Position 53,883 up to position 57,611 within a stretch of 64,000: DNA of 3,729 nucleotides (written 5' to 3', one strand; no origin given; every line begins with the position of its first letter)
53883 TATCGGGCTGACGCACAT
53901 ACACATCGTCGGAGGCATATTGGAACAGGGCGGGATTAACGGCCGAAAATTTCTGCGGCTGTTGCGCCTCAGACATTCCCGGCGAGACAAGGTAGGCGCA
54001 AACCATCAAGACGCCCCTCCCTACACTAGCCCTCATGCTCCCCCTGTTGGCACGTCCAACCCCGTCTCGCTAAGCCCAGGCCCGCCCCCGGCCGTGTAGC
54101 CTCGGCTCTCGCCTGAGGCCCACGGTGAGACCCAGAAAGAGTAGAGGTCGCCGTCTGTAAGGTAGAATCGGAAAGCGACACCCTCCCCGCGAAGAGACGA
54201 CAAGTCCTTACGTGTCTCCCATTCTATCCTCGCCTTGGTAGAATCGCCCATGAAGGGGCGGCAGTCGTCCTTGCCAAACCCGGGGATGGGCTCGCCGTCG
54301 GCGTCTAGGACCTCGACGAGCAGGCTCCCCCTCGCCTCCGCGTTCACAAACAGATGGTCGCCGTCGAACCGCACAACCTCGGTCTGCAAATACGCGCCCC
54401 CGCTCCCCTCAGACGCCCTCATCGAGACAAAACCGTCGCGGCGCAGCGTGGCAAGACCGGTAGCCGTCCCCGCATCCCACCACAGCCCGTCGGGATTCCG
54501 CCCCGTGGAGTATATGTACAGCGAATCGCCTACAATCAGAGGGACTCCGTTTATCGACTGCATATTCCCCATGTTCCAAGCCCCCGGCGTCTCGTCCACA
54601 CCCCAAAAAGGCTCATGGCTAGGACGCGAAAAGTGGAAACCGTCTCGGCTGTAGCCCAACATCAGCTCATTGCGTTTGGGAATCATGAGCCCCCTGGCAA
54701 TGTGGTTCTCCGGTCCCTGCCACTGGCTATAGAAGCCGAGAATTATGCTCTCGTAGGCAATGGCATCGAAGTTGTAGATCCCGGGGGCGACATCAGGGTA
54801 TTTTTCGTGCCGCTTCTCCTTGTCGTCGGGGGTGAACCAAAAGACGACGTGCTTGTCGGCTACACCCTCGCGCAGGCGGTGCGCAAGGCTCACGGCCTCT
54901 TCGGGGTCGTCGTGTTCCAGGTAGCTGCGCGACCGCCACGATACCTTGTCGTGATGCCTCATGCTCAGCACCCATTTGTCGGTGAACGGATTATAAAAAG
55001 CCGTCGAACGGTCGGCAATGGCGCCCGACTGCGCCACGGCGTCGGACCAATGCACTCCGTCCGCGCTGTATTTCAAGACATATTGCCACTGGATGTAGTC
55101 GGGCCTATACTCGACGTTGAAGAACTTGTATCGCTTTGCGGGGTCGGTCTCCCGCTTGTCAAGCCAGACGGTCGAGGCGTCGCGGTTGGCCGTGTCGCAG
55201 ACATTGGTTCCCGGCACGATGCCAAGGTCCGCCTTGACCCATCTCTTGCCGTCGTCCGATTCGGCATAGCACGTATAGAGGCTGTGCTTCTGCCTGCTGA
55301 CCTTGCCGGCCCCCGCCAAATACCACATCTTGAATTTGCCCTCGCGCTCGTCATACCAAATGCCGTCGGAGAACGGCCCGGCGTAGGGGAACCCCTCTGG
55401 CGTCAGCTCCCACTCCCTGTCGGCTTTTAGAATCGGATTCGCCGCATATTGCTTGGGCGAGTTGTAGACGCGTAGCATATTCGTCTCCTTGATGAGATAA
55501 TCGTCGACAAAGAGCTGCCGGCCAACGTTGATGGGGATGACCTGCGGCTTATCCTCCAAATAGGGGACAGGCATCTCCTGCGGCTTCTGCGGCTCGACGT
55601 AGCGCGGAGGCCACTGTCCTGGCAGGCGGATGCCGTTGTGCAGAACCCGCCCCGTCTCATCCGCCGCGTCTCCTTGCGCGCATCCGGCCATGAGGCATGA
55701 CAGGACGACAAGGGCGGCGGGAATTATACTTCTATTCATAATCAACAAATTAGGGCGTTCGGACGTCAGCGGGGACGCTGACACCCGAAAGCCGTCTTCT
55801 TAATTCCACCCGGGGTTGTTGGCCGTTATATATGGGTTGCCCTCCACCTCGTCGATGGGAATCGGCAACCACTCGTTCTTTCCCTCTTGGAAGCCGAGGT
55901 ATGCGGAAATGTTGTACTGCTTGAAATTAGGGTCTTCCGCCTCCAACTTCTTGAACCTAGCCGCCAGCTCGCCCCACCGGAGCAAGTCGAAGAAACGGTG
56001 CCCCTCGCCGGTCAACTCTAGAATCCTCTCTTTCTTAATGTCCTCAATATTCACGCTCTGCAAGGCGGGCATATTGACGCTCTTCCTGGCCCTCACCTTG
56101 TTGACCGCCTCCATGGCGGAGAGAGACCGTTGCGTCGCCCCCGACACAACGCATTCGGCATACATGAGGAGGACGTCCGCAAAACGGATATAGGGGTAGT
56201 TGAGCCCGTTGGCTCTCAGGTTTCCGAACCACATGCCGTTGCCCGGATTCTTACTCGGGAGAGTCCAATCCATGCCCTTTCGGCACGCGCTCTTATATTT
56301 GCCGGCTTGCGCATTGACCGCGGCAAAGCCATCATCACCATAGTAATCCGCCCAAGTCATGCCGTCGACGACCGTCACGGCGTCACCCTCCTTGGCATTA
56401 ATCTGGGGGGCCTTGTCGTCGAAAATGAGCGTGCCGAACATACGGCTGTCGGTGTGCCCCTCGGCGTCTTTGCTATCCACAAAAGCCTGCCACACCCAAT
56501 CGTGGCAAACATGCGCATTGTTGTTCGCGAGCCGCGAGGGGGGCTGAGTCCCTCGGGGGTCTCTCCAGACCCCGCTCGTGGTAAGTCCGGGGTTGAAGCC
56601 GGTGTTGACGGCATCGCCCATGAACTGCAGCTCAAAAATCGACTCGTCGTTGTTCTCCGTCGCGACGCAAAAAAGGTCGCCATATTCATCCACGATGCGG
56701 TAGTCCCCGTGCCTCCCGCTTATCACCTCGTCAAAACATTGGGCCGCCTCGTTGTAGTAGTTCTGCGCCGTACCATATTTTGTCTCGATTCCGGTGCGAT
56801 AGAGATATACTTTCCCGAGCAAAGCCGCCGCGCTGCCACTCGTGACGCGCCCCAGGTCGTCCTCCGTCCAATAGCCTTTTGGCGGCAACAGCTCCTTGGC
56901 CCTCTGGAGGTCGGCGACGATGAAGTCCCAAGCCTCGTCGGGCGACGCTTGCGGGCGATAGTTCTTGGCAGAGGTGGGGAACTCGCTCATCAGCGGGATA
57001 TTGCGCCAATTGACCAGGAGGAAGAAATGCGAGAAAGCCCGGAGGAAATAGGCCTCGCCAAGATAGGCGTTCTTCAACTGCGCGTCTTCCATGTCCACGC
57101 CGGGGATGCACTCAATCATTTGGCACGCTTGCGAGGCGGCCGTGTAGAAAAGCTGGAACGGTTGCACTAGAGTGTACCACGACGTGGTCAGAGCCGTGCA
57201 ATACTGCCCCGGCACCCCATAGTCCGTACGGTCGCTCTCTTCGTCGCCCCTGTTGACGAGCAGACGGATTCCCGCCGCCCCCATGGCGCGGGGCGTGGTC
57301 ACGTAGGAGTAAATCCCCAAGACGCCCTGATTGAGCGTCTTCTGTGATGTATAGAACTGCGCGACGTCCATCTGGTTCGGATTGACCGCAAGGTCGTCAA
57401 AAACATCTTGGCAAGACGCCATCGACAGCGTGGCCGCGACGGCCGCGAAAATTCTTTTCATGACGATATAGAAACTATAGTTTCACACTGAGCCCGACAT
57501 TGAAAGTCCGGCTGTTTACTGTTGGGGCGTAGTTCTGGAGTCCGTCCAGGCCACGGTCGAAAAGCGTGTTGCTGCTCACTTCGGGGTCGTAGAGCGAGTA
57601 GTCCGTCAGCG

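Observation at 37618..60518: Tandem SusC/SusD modules whose cargo is only unassigned beta-propeller, LamG and coiled-coil proteins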

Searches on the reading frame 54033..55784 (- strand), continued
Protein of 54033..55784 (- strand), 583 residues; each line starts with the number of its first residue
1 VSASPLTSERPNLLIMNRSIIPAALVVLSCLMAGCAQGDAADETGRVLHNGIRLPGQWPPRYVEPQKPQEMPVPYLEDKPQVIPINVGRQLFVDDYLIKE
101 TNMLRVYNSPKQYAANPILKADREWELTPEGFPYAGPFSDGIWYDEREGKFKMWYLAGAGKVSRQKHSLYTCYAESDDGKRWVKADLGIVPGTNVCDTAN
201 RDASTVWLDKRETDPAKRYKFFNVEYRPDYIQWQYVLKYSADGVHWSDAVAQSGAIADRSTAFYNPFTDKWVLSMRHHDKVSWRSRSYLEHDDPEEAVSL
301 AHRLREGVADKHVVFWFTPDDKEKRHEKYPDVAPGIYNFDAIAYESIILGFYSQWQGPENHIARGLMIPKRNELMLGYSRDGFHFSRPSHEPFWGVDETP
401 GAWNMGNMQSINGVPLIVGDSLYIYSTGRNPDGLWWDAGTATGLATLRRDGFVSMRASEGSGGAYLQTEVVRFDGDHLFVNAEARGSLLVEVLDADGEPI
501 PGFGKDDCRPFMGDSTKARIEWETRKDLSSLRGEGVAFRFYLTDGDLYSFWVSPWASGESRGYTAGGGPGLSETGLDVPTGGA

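Call 98: find_encoding_contigs(protein=P0009, flank=10000, max_places=1)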
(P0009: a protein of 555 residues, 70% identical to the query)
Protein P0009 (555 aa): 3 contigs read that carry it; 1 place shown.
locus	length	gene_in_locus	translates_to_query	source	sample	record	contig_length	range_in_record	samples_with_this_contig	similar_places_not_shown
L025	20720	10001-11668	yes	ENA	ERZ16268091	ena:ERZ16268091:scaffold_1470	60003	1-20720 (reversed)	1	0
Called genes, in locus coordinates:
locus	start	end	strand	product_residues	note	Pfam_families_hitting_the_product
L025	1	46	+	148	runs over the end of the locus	PF04074:DUF386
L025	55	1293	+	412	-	PF07690:MFS_1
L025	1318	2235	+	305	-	PF00701:DHDPS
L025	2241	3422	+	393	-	PF07221:GlcNAc_2-epim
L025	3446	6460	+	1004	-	PF13620:CarboxypepD_reg, PF13715:CarbopepD_reg_2, PF07715:Plug, PF00593:TonB_dep_Rec_b-barrel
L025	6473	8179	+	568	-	PF14322:SusD-like_3, PF07980:SusD_RagB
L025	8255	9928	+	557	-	-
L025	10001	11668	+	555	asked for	-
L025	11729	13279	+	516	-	-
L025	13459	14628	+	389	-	PF24996:NANM, PF24681:Kelch_KLHDC2_KLHL20_DRC7, PF01344:Kelch_1 (faint), PF13415:Beta-prop_FBX42 (weak), PF24981:Beta-prop_ATRN-LZTR1, PF24681:Kelch_KLHDC2_KLHL20_DRC7 (weak), PF24996:NANM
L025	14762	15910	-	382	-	PF00226:DnaJ, PF01556:DnaJ_C, PF00684:DnaJ_CXXCXGXG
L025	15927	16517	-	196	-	PF01025:GrpE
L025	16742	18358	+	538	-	PF00005:ABC_tran, PF02463:SMC_N (faint), PF12848:ABC_tran_Xtn, PF00005:ABC_tran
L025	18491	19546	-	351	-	PF12799:LRR_4 (faint), PF13855:LRR_8 (faint), PF13306:LRR_5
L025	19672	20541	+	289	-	PF02517:Rce1-like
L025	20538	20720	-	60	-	?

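Call 99: find_encoding_contigs(protein=P0007, flank=10000, max_places=1)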
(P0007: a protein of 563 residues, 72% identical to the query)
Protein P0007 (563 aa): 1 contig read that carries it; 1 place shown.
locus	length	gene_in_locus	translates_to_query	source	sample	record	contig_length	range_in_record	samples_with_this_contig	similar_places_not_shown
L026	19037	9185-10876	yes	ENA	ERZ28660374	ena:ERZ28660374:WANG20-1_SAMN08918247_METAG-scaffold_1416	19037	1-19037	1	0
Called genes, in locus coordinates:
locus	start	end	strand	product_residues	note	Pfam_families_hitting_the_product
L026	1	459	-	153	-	?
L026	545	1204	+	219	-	PF00571:CBS (weak)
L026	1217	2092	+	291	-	PF01513:NAD_kinase, PF20143:NAD_kinase_C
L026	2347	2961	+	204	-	PF07638:Sigma70_ECF (weak), PF04542:Sigma70_r2, PF08281:Sigma70_r4_2, PF04545:Sigma70_r4, PF00196:GerE (weak)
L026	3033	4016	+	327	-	PF04773:FecR, PF16344:FecR_C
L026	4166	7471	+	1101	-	PF07660:STN (weak), PF13620:CarboxypepD_reg, PF13715:CarbopepD_reg_2, PF07715:Plug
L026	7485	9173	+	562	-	PF14322:SusD-like_3, PF07980:SusD_RagB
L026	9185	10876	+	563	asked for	-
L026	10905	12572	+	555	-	-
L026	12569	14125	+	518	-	-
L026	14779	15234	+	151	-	PF18291:HU-HIG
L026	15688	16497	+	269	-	-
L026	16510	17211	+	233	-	PF02368:Big_2, PF18962:Por_Secre_tail (weak)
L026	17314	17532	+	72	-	-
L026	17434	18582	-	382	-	PF01103:Omp85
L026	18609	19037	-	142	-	?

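Call 102: search_protein_families(library=pfam, proteins=[window:54033-55739:-], max_evalue=10)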
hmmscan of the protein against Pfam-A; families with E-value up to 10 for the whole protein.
window:54033-55739:- (568 aa): 1 family
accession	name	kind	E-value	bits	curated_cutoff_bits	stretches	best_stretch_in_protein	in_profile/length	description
PF03212.20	Pertactin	-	0.081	13.3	22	1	444-484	32-72/121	Pertactin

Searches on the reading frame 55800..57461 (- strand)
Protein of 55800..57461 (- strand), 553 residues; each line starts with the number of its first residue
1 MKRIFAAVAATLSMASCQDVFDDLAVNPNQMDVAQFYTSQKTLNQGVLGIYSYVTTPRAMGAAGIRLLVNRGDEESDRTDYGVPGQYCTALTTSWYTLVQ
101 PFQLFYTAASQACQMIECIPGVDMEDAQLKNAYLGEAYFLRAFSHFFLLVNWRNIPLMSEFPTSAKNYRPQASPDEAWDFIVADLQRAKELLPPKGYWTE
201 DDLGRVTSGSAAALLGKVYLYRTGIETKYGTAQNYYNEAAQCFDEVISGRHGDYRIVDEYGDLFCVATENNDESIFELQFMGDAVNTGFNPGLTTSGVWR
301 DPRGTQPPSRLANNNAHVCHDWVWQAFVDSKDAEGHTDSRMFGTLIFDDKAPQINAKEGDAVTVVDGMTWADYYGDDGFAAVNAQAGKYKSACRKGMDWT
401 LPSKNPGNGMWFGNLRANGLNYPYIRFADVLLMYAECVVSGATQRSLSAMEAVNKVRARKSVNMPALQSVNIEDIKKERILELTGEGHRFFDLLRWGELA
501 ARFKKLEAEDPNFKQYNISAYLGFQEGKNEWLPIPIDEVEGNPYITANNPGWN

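Call 5: search_protein_families(library=pfam, proteins=[window:55800-57461:-], max_evalue=0.01)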
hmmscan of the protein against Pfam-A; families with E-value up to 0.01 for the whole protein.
window:55800-57461:- (553 aa): 2 families
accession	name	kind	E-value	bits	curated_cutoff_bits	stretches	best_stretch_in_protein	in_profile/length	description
PF07980.17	SusD_RagB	-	5e-39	135.2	23.1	1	273-552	2-297/297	SusD family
PF14322.12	SusD-like_3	-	5e-15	56.7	27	1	73-220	49-191/191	Starch-binding associating with outer membrane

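Call 46: search_solved_structures(query=window:55800-57461:-, max_evalue=0.00001, show_alignments=1)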
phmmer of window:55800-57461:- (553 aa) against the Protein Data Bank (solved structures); distinct sequences matched with E-value up to 0.00001: 29.
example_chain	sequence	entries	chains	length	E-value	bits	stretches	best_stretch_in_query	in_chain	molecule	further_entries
6gcz_A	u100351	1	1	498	3.7e-27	98.2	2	103-281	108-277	Starch-binding associating with outer membrane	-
3jq1_A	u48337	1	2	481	3.5e-24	88.3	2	420-552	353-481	SusD superfamily protein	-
5t3r_A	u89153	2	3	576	1.8e-23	86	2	92-296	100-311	SusD homolog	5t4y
6zlt_A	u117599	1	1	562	2e-23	85.8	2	92-296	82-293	SusD homolog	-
6z8i_A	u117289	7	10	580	2.5e-23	85.5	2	92-296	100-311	SusD homolog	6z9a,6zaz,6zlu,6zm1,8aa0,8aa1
5lx8_A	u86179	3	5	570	3.2e-23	85.2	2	92-296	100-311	SusD homolog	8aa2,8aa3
3ihv_A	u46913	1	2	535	7.3e-23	84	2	46-306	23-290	SusD homolog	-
9sjj_A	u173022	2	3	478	2.7e-22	82.1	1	117-284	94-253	SusD homolog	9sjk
9sje_B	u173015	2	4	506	3e-22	81.9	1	117-284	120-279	SusD homolog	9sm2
3otn_A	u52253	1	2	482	1.8e-20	76.1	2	119-281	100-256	SusD superfamily protein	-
3i4g_A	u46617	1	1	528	1.1e-19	73.6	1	416-498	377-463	SusD-like carbohydrate binding protein BF1063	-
7kv4_AAA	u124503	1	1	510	1.9e-19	72.7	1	421-551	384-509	SusD family protein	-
5e75_A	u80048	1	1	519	5.9e-18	67.8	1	35-281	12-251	SusD-like protein BACOVA_02651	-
5e76_A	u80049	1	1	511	8.6e-18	67.2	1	97-281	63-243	SusD-like protein BACOVA_02651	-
3qnk_A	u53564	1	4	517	2.2e-16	62.6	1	105-283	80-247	Putative lipoprotein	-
4l7t_A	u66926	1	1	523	8.4e-08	34.3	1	107-286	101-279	NanU sialic acid binding protein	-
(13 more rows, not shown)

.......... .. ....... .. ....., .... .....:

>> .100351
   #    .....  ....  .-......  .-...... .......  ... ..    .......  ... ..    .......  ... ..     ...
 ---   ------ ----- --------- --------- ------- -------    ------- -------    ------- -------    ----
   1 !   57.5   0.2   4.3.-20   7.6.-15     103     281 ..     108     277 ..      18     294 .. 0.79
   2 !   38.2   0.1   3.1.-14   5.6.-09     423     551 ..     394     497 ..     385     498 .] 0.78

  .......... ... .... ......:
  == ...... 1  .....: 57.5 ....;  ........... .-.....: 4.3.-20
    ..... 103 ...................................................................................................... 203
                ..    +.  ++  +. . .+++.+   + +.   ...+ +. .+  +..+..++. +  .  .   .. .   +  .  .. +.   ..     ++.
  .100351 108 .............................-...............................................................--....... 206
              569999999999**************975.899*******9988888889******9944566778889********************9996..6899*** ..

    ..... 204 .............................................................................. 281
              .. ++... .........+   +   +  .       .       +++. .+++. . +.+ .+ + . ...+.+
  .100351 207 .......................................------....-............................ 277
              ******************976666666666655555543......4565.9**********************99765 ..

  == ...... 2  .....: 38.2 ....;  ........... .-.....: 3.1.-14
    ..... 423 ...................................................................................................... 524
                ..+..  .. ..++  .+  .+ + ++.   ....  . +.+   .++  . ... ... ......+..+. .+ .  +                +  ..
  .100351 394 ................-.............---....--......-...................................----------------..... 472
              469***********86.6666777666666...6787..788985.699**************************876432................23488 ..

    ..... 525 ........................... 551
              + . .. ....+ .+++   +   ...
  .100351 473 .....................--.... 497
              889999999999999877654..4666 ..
